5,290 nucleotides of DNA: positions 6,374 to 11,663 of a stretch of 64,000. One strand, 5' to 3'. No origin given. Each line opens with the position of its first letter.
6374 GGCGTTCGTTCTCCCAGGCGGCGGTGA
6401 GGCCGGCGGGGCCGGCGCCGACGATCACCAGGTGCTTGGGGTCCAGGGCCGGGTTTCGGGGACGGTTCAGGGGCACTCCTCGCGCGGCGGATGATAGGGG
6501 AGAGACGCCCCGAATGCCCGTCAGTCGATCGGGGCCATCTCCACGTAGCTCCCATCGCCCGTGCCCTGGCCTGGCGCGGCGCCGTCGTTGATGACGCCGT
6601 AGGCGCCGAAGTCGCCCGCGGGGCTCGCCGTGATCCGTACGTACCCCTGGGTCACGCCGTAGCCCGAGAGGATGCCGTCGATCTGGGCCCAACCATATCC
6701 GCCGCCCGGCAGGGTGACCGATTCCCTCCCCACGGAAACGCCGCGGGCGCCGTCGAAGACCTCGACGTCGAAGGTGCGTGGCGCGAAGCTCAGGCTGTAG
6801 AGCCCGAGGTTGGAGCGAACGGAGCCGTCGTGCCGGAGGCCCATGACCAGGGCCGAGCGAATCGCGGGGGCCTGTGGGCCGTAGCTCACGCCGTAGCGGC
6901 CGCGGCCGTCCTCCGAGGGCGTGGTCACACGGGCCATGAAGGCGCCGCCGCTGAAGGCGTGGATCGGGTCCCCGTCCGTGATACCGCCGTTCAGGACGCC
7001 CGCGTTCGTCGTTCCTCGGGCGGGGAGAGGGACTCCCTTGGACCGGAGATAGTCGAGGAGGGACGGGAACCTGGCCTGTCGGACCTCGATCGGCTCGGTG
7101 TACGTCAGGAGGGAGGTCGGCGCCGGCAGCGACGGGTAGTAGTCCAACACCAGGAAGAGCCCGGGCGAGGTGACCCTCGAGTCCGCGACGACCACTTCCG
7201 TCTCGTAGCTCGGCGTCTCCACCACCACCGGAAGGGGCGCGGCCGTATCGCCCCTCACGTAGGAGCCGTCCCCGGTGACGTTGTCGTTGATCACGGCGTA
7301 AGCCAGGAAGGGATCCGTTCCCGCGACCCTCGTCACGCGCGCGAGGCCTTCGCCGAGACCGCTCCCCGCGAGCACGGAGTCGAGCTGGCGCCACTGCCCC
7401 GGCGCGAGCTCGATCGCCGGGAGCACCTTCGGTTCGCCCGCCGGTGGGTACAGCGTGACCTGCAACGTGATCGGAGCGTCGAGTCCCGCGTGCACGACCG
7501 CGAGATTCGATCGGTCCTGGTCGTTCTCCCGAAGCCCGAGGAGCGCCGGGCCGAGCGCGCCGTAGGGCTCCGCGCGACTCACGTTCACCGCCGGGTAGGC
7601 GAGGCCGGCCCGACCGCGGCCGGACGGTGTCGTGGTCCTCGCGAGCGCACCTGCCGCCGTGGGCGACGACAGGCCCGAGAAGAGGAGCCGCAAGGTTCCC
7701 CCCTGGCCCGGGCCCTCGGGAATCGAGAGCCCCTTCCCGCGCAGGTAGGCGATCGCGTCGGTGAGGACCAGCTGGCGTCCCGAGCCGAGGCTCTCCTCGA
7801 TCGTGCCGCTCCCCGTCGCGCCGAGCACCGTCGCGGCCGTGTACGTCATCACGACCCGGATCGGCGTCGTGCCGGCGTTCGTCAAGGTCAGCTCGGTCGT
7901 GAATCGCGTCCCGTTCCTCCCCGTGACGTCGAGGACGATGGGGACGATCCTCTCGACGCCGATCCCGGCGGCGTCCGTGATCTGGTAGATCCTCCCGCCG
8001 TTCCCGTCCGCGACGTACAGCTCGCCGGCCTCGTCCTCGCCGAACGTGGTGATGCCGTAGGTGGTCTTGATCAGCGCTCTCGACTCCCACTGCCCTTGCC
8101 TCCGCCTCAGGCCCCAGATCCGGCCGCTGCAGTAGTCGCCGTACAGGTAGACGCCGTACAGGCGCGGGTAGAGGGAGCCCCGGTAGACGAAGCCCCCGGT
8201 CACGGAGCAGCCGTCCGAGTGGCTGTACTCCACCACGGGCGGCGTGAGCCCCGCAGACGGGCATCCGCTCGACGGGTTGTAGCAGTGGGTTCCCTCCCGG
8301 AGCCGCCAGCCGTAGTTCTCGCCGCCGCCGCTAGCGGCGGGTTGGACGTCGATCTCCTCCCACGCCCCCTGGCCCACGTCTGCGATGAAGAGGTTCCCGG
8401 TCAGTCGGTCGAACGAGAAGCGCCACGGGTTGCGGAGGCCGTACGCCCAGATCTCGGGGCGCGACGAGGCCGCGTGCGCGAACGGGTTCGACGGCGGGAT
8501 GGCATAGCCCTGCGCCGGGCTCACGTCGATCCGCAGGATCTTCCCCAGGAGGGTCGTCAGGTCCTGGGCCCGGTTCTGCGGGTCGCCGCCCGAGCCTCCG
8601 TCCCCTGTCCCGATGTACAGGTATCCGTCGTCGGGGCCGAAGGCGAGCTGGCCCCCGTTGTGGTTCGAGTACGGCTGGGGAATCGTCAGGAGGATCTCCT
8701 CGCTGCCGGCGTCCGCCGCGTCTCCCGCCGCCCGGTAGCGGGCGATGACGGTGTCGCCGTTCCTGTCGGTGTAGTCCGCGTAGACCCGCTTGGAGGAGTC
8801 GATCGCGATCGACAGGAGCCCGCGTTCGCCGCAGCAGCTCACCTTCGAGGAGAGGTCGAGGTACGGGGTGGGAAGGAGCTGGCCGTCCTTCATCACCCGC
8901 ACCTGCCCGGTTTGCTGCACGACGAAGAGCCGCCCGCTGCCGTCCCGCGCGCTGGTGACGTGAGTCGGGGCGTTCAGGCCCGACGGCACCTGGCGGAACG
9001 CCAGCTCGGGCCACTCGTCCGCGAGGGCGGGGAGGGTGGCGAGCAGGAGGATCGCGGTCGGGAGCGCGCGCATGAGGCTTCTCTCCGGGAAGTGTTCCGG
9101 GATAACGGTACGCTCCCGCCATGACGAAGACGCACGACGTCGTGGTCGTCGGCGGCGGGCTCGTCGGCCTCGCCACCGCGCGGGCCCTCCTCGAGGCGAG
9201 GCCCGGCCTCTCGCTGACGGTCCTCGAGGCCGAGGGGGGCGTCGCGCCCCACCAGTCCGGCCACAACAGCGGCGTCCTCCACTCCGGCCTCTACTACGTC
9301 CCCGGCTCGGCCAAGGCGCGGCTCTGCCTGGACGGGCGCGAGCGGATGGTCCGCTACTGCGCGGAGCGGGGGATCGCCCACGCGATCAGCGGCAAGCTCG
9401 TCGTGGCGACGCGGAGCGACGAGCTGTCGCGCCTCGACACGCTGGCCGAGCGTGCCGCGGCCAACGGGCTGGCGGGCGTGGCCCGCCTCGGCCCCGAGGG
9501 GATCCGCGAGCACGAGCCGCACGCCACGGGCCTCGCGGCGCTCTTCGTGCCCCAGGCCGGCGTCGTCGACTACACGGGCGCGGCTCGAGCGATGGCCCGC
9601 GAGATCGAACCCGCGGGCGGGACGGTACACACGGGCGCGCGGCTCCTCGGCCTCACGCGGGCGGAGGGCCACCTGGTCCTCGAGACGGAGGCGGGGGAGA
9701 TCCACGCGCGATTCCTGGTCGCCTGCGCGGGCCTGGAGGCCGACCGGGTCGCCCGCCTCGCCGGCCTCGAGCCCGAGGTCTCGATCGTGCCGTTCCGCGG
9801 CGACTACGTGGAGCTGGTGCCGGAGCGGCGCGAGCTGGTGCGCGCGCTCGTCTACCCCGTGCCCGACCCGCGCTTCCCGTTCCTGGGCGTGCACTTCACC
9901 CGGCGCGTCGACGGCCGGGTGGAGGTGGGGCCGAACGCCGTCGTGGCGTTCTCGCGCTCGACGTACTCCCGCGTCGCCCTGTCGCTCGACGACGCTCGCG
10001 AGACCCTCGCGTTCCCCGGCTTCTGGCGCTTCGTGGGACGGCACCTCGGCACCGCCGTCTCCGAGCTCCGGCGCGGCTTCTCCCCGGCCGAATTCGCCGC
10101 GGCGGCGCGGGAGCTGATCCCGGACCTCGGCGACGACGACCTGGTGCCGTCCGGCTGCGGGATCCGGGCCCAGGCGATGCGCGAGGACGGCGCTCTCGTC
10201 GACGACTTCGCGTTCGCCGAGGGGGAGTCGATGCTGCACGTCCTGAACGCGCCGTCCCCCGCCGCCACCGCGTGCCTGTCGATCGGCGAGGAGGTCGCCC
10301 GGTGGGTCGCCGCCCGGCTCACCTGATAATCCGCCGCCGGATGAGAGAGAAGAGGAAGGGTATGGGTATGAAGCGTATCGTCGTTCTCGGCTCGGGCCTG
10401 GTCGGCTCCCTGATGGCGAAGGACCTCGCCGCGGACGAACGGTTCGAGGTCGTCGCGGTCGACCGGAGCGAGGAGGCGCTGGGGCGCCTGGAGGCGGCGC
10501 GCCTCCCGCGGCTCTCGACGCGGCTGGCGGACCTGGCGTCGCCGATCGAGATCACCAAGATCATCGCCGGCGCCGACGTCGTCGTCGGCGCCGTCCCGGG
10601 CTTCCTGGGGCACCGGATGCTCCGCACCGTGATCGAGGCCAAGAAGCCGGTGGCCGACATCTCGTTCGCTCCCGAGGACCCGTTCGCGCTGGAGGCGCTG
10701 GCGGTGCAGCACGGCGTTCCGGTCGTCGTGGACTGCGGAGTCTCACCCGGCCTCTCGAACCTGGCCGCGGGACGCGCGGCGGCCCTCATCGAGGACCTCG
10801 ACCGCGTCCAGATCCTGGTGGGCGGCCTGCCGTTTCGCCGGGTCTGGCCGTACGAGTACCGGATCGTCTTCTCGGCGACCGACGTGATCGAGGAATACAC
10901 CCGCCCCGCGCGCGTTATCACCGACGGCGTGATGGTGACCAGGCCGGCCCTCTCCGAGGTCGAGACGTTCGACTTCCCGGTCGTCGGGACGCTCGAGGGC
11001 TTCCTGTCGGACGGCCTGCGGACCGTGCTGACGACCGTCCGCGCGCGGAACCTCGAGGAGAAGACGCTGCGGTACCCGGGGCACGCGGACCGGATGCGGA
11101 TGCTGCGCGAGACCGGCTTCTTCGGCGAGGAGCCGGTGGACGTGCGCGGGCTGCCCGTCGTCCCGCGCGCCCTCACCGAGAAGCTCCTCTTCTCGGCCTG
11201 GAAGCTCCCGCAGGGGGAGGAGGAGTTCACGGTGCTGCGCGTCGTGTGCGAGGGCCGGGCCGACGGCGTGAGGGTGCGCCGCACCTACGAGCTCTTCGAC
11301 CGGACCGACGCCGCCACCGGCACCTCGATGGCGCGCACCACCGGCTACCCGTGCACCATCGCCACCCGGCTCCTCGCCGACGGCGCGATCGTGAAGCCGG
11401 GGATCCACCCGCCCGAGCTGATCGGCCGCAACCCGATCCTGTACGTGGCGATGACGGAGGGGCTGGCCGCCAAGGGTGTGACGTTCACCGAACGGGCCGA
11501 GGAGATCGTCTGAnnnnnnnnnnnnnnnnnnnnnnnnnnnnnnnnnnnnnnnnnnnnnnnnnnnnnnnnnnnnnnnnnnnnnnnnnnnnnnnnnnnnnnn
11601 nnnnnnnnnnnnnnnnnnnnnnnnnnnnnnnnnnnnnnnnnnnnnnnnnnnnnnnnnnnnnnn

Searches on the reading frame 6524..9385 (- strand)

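Call 85: search_protein_families(library=pfam, proteins=[window:6524-9385:-], max_evalue=0.000001)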
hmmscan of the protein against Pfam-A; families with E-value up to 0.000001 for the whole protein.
window:6524-9385:- (954 aa): 1 family
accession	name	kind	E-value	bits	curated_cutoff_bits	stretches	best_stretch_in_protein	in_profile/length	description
PF07995.17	GSDH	-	5.7e-40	138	25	1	138-467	2-331/332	Glucose / Sorbosone dehydrogenase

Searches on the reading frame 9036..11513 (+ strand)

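Call 42: search_protein_families(library=pfam, proteins=[window:9036-11513:+], max_evalue=0.00001)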
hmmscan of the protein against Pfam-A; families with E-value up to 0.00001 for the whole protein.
window:9036-11513:+ (825 aa): 3 families
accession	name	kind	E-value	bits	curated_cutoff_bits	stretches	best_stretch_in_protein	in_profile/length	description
PF16653.10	Sacchrp_dh_C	-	5.4e-40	138.6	31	1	568-814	1-264/265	Saccharopine dehydrogenase C-terminal domain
PF03435.24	Sacchrp_dh_NADP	-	7.7e-13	49.3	25.1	1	448-563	1-128/129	Saccharopine dehydrogenase NADP binding domain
PF13460.12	NAD_binding_10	-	5.9e-06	26.7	27.2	1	452-535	2-84/184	NAD(P)H-binding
